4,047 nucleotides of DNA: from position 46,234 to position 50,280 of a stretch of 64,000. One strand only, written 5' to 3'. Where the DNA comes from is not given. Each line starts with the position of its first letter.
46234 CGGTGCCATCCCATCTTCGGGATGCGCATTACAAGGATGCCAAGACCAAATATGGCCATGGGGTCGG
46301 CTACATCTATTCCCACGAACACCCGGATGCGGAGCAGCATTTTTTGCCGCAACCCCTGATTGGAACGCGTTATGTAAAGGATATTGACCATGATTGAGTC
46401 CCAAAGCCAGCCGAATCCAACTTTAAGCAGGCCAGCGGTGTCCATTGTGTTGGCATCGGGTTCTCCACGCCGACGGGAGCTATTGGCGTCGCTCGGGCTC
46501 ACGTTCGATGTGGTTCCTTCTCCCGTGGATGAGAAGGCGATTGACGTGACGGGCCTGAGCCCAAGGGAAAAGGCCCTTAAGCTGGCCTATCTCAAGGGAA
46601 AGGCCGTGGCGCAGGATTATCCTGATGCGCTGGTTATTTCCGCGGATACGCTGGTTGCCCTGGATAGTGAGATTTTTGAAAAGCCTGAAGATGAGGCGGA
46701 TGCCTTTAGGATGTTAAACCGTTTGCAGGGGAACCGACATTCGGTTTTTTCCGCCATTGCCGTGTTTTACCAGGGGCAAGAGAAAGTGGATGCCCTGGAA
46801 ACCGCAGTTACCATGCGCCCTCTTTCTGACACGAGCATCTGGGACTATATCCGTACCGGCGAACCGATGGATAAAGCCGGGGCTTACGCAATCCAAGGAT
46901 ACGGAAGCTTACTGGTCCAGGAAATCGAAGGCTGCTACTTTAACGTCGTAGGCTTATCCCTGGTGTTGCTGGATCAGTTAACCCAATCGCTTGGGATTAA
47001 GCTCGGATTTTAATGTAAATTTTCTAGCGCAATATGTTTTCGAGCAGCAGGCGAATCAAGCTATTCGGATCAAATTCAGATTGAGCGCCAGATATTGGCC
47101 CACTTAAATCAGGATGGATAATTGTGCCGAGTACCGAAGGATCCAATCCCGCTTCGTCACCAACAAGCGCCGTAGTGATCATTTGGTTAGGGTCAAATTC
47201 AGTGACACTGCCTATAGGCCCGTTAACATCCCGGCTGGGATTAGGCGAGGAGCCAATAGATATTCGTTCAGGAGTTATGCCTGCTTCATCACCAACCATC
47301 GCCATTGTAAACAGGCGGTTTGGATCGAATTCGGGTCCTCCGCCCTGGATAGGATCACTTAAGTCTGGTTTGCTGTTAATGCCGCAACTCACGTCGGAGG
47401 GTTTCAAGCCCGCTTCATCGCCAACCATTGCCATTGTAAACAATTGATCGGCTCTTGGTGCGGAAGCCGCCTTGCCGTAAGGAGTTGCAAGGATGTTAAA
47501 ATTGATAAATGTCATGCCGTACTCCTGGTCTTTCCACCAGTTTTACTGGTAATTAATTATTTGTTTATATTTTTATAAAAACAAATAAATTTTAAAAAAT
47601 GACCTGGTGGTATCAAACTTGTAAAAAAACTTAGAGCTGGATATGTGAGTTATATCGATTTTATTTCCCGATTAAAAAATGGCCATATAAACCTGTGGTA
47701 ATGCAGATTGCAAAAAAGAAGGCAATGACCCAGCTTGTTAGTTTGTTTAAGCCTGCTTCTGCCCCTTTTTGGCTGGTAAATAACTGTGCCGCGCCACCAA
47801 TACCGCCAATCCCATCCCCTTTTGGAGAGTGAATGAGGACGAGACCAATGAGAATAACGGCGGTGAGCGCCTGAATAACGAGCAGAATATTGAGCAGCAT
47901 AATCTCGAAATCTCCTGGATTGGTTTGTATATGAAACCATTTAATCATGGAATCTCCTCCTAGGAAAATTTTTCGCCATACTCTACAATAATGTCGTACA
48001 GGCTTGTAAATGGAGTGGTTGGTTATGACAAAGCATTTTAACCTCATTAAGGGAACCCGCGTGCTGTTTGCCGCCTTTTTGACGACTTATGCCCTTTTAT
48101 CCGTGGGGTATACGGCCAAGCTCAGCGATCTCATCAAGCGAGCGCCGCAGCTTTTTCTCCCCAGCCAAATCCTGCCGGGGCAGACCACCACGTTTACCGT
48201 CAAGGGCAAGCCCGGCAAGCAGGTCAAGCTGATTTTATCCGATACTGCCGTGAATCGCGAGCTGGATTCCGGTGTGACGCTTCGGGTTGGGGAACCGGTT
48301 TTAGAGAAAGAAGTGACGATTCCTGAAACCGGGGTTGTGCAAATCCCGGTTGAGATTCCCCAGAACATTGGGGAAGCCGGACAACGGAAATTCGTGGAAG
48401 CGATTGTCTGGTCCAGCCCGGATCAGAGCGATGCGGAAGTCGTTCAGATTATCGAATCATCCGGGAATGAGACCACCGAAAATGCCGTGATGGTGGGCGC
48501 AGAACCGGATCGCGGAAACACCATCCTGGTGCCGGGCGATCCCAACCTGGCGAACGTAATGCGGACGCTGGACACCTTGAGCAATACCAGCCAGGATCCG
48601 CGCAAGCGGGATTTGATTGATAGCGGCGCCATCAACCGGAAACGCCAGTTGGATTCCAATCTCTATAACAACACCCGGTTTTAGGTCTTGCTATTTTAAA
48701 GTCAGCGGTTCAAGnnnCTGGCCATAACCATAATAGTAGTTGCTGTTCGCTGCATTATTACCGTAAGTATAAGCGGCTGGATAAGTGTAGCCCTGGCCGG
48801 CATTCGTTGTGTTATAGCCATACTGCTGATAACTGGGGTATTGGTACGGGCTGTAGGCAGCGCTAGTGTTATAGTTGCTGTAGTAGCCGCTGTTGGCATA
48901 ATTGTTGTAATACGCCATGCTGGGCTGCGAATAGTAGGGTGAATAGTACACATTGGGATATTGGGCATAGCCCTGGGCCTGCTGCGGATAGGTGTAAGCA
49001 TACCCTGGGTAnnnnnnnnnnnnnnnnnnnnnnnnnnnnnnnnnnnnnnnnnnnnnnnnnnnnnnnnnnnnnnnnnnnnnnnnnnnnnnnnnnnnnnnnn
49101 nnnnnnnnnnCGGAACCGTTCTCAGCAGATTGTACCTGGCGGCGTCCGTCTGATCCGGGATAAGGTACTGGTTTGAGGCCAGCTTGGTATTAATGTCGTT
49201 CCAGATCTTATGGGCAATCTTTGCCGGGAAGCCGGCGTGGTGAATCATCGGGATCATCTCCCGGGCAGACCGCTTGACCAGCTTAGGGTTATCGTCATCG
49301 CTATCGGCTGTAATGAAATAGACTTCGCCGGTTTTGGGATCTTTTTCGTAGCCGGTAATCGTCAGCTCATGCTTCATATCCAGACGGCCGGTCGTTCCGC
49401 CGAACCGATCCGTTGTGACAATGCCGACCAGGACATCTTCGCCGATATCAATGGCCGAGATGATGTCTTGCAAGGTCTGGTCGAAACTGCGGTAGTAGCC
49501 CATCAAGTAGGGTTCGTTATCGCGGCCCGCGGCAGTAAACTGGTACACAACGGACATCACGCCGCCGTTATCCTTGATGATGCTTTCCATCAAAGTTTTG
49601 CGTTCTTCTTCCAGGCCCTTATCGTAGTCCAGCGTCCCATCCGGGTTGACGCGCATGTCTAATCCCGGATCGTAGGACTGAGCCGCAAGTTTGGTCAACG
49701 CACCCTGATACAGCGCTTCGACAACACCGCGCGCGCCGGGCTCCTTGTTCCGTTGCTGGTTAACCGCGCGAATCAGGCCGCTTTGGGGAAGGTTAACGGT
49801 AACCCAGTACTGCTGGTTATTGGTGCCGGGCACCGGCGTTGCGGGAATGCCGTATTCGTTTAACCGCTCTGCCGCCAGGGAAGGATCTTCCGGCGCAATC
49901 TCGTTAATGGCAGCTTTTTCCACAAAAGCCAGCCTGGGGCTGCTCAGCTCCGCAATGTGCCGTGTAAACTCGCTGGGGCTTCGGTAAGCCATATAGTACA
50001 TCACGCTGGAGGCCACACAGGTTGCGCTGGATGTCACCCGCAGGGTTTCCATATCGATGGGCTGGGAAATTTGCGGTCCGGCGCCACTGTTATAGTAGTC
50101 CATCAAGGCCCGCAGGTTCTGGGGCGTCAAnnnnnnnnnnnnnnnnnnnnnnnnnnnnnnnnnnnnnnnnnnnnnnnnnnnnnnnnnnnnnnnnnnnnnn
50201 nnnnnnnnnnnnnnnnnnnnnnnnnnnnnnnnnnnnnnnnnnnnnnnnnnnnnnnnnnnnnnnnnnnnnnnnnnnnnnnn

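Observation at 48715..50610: Protein with a eukaryote-like prion-like (Q/N/Y/G-rich) C-terminal domain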

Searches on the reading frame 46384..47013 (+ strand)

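Call 21: search_protein_families(library=pfam, proteins=[window:46384-47013:+], max_evalue=0.001)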
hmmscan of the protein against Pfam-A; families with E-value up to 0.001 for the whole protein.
window:46384-47013:+ (209 aa): 1 family
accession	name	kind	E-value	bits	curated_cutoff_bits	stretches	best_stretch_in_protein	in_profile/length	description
PF02545.19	Maf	-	2.3e-58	197.4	27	1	21-200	2-184/187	Maf-like protein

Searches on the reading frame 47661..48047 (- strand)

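Call 21: search_protein_families(library=pfam, proteins=[window:47661-48047:-], max_evalue=0.001)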
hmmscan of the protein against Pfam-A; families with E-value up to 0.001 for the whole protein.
window:47661-48047:- (128 aa): 1 family
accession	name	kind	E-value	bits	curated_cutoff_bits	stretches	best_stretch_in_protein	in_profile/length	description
PF03840.19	SecG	-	3e-17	62.9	29.2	1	54-119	1-68/70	Preprotein translocase SecG subunit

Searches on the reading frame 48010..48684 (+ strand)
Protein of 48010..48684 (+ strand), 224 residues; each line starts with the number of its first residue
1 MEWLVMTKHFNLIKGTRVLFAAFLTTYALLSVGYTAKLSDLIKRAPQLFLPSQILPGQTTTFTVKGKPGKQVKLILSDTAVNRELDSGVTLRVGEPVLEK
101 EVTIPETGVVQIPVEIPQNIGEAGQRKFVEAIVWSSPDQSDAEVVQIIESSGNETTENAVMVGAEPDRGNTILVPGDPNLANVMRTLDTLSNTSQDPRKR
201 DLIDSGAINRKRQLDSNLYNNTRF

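Call 21: search_protein_families(library=pfam, proteins=[window:48010-48684:+], max_evalue=0.001)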
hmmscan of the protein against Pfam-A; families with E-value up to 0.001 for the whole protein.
window:48010-48684:+ (224 aa): 0 families
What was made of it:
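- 48010..48684 (+): Conserved convergent neighbour: a 224-aa protein with an N-terminal hydrophobic segment and no Pfam hit. Any functional link is unproven. No Pfam hit (call 21).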

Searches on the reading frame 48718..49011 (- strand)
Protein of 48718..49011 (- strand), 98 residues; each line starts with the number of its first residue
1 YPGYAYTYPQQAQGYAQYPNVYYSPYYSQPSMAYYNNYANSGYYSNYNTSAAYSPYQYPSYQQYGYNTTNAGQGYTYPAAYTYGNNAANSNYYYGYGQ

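Call 74: find_homologous_proteins(query=window:48718-49011:-, max_evalue=1)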
Query seq(98 aa): 1 candidates shared short words with the query, none scored E <= 1.
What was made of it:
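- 48718..49014 (-): Intrinsically disordered, charge-free, Tyr-rich low-complexity tail (residues 533-631). It holds 30 Tyr, spaced 3.3 residues apart on average. No sequence relatives in 5.8 billion proteins (call 74).
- Tried and rejected: A tail-only search of 5.8 billion proteins found no relatives (call 74).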

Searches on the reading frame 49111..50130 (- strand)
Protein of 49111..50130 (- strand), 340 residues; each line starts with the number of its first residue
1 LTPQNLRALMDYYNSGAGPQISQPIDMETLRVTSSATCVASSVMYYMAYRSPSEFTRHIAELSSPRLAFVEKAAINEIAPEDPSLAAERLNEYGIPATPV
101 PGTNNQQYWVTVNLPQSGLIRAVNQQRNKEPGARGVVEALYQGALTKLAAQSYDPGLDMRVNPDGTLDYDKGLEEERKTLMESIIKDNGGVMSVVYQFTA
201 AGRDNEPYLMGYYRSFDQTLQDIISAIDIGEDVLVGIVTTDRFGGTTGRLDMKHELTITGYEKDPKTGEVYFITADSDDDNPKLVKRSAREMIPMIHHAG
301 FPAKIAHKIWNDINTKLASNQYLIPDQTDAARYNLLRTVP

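Call 54: predict_structure(alignment_id=A2)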
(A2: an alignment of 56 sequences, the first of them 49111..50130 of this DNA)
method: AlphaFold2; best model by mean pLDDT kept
length: 340 residues; sequences in the alignment: 56
mean_pLDDT: 93.9   pTM: 0.90
mean pLDDT of the five models: 93.9, 93.6, 93.1, 92.9, 92.5
residues with pLDDT >= 90: 282; 70-90: 58; 50-70: 0; < 50: 0
segments of 3 or more residues with pLDDT < 50: none
pLDDT, mean of each block of 10 residues (from residue 1): 90 93 90 86 96 98 98 97 97 98 98 97 87 89 97 94 93 91 94 96 93 98 98 96 87 92 98 90 94 97 97 90 94 94
secondary structure, 60 per line:
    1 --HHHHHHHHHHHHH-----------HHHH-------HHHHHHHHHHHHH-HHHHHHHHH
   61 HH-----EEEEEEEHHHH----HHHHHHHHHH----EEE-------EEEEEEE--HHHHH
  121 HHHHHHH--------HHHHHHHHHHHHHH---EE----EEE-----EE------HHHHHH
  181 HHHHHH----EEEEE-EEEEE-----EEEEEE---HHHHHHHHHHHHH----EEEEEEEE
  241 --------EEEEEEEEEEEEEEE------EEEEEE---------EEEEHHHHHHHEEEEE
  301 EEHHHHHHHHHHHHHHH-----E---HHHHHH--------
elements in order: H3-15 H27-30 H38-50 H52-62 E68-74 H75-78 H83-92 E97-99 E107-113 H116-127 H136-149 E159-161 H175-186 E191-195 E197-201 E207-212 H216-228 E233-240 E249-263 E270-275 E285-288 H289-295 E296-302 H303-317 H327-332

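Call 56: fold_search(model_id=the predicted structure, library=pdb)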
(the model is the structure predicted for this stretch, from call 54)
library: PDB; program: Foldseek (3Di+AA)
matches with E <= 10: 761; with E <= 0.001: 0
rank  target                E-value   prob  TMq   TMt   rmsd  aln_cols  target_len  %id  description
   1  5a24                  2.0e-03  1.00  0.20  0.28   6.0       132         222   17  Crystal structure of Dionain-1, the major endopeptidase in the Venus flytrap digestive juice (released 2015-12-09)
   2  5wdk_E                4.8e-03  1.00  0.26  0.26  10.1       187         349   13  A processive dipeptidyl aminopeptidase secreted from an established commensal bacterium P. distasonis (released 2018-07-11)
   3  3ai8_A                4.8e-03  1.00  0.16  0.21   7.0        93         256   16  Cathepsin B in complex with the nitroxoline (released 2011-05-18)
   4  3wxm_B                7.2e-03  0.89  0.17  0.16  11.4       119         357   14  Crystal structure of archaeal Pelota and GTP-bound EF1 alpha complex (released 2014-09-03)
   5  5wdk_A                8.0e-03  0.69  0.28  0.26  21.1       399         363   10  A processive dipeptidyl aminopeptidase secreted from an established commensal bacterium P. distasonis (released 2018-07-11)
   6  6w4n_C                9.0e-03  0.87  0.26  0.25  14.2       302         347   12  Co-crystal structure of Pd_dinase with probe glycine-propargylglycine-AOMK (released 2021-03-17)
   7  3wxm_F                9.0e-03  0.80  0.17  0.16  11.5       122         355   16  Crystal structure of archaeal Pelota and GTP-bound EF1 alpha complex (released 2014-09-03)
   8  3pw3_E                1.1e-02  0.99  0.25  0.24   9.8       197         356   15  Crystal structure of a cysteine protease (BDI_2249) from Parabacteroides distasonis ATCC 8503 at 2.23 A resolution (released 2010-12-22)
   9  3pw3_D                1.1e-02  0.99  0.25  0.25   9.8       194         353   13  Crystal structure of a cysteine protease (BDI_2249) from Parabacteroides distasonis ATCC 8503 at 2.23 A resolution (released 2010-12-22)
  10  8z78_B                1.2e-02  0.96  0.19  0.28   6.4       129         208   18  Crystal structure of Procerain-B from Calotropis gigantea with glycerol (released 2025-04-23)
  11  8jcq                  1.2e-02  0.96  0.18  0.27   6.6       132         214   13  Crystal structure of calotropain FI from Calotropis gigantea (released 2024-05-22)
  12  3wxm_H                1.4e-02  0.72  0.15  0.15  11.8       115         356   15  Crystal structure of archaeal Pelota and GTP-bound EF1 alpha complex (released 2014-09-03)
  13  1sp4_B                1.5e-02  0.85  0.15  0.23  10.9       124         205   14  Crystal structure of NS-134 in complex with bovine cathepsin B: a two headed epoxysuccinyl inhibitor extends along the (released 2004-05-04)
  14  2cb5_A                1.6e-02  0.60  0.28  0.22  20.5       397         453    9  HUMAN BLEOMYCIN HYDROLASE, C73S/DELE455 MUTANT (released 2000-03-06)
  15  1huc_B                1.7e-02  0.99  0.17  0.26   7.0        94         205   17  THE REFINED 2.15 ANGSTROMS X-RAY CRYSTAL STRUCTURE OF HUMAN LIVER CATHEPSIN B: THE STRUCTURAL BASIS FOR ITS SPECIFICIT (released 1995-01-26)
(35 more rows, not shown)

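Call 69: fold_search(model_id=the predicted structure, library=viral)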
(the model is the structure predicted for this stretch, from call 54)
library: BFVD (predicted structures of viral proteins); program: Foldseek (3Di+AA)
matches with E <= 10: 989; with E <= 0.001: 3
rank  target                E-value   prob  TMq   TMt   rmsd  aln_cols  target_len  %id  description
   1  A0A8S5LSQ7            8.6e-05  1.00  0.28  0.28   9.2       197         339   17  Papain-like cysteine protease AvrRpt2 [Siphoviridae sp. ctMAv2]
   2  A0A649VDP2            1.5e-04  1.00  0.27  0.18   8.1       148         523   17  Lysin A [Mycobacterium phage Indlulamithi]
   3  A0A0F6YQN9            5.7e-04  1.00  0.28  0.19   6.7       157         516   16  Lysin A [Mycobacterium phage MOOREtheMARYer]
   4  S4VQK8                4.2e-03  0.99  0.22  0.20  18.6       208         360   14  Peptidase incomplete domain containing protein [Pandoravirus dulcis]
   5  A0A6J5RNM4            1.5e-02  0.99  0.16  0.48   4.4        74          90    9  WYL domain containing protein [uncultured Caudovirales phage]
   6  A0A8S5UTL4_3          1.6e-02  0.90  0.26  0.09  12.3       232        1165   15  Morphogenesis protein 1 hydrolase [Myoviridae sp. ctYA416]
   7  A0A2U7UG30            2.0e-02  0.44  0.25  0.10  19.3       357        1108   12  Papain-like cysteine peptidase [Pandoravirus macleodensis]
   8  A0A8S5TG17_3          2.1e-02  0.82  0.24  0.07  12.7       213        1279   14  Tail tape measure [Myoviridae sp. ctIty1]
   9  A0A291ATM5            3.1e-02  0.28  0.13  0.18  12.2       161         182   12  Uncharacterized protein [Pandoravirus salinus]
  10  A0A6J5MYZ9            3.5e-02  0.16  0.09  0.19  14.8       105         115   10  Uncharacterized protein [uncultured Caudovirales phage]
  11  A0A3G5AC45            4.4e-02  0.63  0.16  0.25   9.4       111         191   10  Uncharacterized protein [Hyperionvirus sp.]
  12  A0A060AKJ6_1          6.6e-02  0.07  0.13  0.07  22.8       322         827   12  DNA-directed DNA polymerase [Staphylococcus phage 6ec]
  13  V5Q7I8                8.7e-02  0.23  0.13  0.22   8.7       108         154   16  Uncharacterized protein [Xylella phage Paz]
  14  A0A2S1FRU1            9.8e-02  0.06  0.14  0.14  18.7       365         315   10  (no name in the UniProt tables at hand)
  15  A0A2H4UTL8            1.0e-01  0.54  0.24  0.18  13.2       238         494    9  C1B-like aminopeptidase [Bodo saltans virus]
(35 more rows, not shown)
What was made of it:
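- On Papain-like fold (clan CA cysteine peptidases): BFVD gives three hits at E 8.6e-5 to 5.7e-4 (call 69).
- Three BFVD hits reach E<1e-3: an AvrRpt2-like papain-like protease at 8.6e-5, and Lysin A at 1.5e-4 and 5.7e-4 (call 69). Fold similarity to phage Lysin A and to an AvrRpt2-type effector protease (call 69).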
